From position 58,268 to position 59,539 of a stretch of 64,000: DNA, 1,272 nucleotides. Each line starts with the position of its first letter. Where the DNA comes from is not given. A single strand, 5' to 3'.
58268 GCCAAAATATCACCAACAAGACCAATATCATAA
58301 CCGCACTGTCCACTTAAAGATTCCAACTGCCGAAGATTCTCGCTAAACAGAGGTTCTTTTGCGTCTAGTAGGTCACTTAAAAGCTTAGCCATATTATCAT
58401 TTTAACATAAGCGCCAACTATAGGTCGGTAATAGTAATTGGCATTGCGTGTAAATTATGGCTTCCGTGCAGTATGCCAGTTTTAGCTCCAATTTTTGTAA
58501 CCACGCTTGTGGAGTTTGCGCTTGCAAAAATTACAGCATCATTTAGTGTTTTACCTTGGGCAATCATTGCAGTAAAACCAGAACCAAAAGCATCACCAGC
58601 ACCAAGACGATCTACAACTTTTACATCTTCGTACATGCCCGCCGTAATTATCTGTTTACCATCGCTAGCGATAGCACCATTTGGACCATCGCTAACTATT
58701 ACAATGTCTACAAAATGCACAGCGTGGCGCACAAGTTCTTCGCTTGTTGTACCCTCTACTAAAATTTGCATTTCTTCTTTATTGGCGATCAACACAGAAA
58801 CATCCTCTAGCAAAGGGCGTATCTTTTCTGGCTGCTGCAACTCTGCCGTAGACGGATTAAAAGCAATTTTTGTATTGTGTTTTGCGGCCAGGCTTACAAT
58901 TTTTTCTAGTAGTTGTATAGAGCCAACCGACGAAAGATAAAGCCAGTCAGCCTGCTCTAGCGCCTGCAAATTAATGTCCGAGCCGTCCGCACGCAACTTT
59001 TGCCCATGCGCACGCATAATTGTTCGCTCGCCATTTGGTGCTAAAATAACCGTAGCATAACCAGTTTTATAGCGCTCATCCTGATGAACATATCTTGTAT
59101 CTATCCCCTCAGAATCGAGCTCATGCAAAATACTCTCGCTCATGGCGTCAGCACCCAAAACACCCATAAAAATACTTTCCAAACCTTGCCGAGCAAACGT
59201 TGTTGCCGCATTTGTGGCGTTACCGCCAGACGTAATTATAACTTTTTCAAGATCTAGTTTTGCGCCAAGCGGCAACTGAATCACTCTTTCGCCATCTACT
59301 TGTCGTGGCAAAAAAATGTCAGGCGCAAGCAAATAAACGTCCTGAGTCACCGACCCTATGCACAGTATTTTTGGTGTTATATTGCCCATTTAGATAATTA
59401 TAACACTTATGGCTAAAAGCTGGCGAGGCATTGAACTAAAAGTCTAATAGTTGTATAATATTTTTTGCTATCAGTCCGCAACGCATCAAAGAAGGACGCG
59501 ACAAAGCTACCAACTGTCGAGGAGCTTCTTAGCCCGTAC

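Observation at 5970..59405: Recurring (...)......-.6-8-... architecture: at least 11 genes look leaderless, including recG, radA and uvrB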

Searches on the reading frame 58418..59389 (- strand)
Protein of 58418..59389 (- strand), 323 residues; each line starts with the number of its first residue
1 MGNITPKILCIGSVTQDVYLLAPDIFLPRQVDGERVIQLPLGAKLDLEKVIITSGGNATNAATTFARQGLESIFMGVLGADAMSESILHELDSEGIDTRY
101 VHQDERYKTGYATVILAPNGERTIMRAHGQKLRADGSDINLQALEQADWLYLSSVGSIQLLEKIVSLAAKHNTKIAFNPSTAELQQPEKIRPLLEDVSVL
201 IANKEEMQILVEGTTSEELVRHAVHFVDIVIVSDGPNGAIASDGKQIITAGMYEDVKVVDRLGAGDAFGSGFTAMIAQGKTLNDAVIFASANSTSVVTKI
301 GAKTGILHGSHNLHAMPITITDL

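Call 37: search_protein_families(library=pfam, proteins=[window:58418-59389:-], max_evalue=0.001)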
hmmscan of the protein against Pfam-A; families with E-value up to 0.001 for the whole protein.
window:58418-59389:- (323 aa): 1 family
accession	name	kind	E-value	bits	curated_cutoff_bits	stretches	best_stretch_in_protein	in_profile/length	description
PF00294.29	PfkB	-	4.3e-47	161.3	25.8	1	46-304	27-297/302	pfkB family carbohydrate kinase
